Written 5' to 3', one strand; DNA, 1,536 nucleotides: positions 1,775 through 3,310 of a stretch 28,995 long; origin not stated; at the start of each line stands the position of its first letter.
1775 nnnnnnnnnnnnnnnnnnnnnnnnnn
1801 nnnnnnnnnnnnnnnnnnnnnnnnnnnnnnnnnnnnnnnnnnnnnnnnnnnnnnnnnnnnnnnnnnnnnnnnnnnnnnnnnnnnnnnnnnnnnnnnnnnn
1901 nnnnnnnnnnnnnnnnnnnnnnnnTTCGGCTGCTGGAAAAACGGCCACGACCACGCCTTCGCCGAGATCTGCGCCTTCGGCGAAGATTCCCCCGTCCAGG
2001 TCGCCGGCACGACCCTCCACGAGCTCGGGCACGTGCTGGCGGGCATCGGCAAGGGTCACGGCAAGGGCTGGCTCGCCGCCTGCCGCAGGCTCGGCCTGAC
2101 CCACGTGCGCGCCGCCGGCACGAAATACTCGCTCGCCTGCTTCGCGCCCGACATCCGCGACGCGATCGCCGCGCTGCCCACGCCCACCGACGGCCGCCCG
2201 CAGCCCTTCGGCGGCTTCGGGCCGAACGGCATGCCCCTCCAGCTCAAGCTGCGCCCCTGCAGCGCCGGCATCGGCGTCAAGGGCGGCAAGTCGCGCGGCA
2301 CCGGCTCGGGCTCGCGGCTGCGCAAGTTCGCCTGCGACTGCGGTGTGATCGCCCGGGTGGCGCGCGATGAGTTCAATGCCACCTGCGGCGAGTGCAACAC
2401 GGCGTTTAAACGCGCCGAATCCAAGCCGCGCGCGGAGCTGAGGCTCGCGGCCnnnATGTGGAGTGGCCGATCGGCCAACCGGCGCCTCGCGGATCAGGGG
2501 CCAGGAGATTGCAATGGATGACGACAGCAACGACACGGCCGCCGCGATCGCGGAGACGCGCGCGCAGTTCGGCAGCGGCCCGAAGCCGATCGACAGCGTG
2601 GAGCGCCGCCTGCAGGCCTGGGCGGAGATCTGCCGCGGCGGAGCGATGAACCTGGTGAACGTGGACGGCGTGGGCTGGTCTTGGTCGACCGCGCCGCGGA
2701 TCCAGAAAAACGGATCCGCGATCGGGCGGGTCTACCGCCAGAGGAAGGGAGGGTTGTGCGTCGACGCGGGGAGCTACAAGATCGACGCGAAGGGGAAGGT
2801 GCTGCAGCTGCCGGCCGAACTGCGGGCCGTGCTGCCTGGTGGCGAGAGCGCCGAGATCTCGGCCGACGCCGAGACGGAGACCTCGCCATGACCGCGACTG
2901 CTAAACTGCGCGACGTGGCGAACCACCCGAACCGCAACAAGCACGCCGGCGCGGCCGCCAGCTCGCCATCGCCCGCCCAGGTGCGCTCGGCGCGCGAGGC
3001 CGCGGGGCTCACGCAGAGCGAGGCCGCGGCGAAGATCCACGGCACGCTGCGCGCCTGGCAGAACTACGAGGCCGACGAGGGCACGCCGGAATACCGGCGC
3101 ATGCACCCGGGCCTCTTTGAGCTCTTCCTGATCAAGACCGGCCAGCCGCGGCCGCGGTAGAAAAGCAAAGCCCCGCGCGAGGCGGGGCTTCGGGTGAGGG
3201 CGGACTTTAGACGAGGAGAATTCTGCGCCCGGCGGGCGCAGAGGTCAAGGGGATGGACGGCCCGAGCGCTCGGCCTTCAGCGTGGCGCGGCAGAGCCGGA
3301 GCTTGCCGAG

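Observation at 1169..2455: Integrase whose catalytic C-terminus is replaced in frame by a SprT-like zinc protease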

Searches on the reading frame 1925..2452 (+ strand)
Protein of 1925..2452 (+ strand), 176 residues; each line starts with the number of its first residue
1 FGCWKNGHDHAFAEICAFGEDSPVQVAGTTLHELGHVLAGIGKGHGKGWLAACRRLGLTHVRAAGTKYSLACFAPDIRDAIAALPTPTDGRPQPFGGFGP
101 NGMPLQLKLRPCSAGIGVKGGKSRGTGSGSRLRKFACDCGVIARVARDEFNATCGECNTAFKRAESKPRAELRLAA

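Call 77: search_protein_representatives(protein=window:1925-2452:+)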
Query: 176 residues. Proteins with E-value up to 0.001 (for the whole library): 269; up to 1e-10: 177; up to 1e-30: 67. The best 150 are listed.
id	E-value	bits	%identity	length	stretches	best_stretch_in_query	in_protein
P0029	4.6e-56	206.0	60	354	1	1-168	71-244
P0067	1.3e-48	181.7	57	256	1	2-163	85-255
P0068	4.0e-47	176.9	58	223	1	2-164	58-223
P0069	7.6e-46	172.7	58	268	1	1-169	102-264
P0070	1.3e-44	168.6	56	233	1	2-164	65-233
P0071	4.6e-43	163.6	53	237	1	1-164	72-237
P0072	7.4e-43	162.9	53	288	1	3-171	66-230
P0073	1.0e-42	162.5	52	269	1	3-165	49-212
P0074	4.7e-42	160.3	52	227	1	3-162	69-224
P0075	9.0e-42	159.4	53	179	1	1-167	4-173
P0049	9.8e-42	159.3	52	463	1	1-169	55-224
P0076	9.2e-41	156.1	56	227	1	1-161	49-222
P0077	2.3e-40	154.8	55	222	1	3-163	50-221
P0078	2.9e-40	154.5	56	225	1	9-161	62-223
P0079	4.6e-40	153.8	56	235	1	7-161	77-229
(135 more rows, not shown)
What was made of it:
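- Short representatives in call 77 may be fragments from contig ends.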

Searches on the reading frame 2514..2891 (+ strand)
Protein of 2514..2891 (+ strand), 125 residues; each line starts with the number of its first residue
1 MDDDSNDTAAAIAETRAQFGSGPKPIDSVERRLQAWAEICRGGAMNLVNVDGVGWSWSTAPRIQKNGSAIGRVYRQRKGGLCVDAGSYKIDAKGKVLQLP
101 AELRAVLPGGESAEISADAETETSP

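Call 30: search_protein_families(library=pfam, proteins=[window:2514-2891:+], max_evalue=0.1)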
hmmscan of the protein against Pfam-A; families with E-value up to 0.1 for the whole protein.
window:2514-2891:+ (125 aa): 0 families

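Call 56: search_protein_families(library=ncbifam, proteins=[window:2514-2891:+], max_evalue=0.01)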
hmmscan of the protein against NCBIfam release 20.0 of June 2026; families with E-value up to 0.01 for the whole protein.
window:2514-2891:+ (125 aa): 0 families

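Call 57: search_protein_families(library=padloc, proteins=[window:2514-2891:+], max_evalue=0.01)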
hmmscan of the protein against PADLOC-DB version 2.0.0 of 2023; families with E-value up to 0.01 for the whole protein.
window:2514-2891:+ (125 aa): 0 families
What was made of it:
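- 2514..2891 (+): orf125, the second gene of the conserved cassette; function unknown. No Pfam, NCBIfam or PADLOC hit (calls 30, 56, 57).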

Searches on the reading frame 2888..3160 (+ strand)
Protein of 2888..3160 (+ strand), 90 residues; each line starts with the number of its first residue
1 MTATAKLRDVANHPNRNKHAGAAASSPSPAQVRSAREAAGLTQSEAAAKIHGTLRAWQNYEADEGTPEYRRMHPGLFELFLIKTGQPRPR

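Call 30: search_protein_families(library=pfam, proteins=[window:2888-3160:+], max_evalue=0.1)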
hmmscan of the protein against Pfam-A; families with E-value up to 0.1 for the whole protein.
window:2888-3160:+ (90 aa): 3 families
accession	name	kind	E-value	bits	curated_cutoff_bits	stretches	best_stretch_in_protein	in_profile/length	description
PF13560.12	HTH_31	-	7.7e-05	23.4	27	1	30-70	4-45/64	Helix-turn-helix domain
PF01381.28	HTH_3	-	0.0072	16.8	23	1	32-51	1-20/55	Helix-turn-helix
PF15731.11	MqsA_antitoxin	-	0.015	15.9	30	1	24-68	66-110/131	Antitoxin component of bacterial toxin-antitoxin system, MqsA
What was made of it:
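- Checked: The XRE-type gene at 2888-3160 is there (HTH_31, E 8e-5, call 30).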

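Call 56: search_protein_families(library=ncbifam, proteins=[window:2888-3160:+], max_evalue=0.01)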
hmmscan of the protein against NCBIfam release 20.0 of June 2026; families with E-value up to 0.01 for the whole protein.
window:2888-3160:+ (90 aa): 3 families
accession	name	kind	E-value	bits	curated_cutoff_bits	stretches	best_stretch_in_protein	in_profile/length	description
TIGR03830.1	CxxCG_CxxCG_HTH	subfamily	0.00021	21.1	61.8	1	23-68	61-106/127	type II TA system antitoxin MqsA family protein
NF040522.1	VC1465_fam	subfamily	0.00092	19.3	70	1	33-64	2-33/111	VC1465 family Xer recombination activation factor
NF041951.1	phage_RstR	subfamily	0.001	19.3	80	1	31-70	6-45/108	RstR family transcriptional repressor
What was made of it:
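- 2888..3160 (+): XRE/MqsA-like HTH gene, the last gene of the cassette. HTH_31 E 8e-5; weak MqsA-family hits (calls 30, 56).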

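Call 57: search_protein_families(library=padloc, proteins=[window:2888-3160:+], max_evalue=0.01)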
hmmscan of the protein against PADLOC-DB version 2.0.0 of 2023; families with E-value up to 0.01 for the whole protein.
window:2888-3160:+ (90 aa): 3 families
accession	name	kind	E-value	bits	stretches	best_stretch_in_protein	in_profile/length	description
PDLC03952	RmrA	-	0.00025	18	1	10-73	6-68/395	-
PDLC03949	RmrA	-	0.00081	16.4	1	29-72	4-47/363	-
PDLC03947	RmrA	-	0.0064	13.4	1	24-70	8-54/383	-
